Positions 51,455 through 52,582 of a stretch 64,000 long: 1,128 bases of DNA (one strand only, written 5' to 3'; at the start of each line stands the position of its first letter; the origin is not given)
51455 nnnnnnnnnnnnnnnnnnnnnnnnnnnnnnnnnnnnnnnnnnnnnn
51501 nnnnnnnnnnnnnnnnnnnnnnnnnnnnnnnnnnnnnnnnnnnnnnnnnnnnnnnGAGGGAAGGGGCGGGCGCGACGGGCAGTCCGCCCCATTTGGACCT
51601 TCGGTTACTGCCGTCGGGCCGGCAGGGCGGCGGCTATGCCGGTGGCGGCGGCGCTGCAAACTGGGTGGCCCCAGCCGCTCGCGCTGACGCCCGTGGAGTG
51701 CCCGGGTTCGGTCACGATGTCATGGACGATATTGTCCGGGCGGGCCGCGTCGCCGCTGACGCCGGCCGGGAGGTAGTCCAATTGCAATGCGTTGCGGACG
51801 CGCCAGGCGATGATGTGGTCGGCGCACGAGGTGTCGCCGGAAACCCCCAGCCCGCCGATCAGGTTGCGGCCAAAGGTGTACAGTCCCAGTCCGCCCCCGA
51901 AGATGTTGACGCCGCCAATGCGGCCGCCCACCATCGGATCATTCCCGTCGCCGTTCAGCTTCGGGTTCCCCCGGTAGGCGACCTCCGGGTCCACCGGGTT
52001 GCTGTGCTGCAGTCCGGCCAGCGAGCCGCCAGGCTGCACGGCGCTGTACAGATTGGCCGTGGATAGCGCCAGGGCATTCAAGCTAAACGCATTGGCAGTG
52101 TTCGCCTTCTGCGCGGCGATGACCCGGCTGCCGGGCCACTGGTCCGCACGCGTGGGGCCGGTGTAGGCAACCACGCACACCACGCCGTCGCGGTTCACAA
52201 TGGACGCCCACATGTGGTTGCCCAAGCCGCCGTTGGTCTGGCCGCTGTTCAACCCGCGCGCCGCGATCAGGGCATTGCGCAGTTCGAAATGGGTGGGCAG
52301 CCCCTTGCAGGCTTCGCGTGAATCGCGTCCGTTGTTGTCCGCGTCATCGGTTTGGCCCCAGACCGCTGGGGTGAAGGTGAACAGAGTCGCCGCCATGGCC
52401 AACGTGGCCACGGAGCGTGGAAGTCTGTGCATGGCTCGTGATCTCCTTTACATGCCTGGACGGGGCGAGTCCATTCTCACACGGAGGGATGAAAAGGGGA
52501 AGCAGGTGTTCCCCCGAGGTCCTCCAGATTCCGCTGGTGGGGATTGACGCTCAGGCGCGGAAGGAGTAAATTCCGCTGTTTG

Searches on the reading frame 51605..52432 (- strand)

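Call 55: search_protein_families(library=pfam, proteins=[window:51605-52432:-], max_evalue=0.00001)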
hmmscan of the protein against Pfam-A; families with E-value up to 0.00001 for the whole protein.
window:51605-52432:- (275 aa): 1 family
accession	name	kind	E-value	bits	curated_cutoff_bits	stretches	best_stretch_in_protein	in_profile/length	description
PF03928.20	HbpS-like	-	1.7e-09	38.2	25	1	71-209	21-123/128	Haem degrading protein HbpS-like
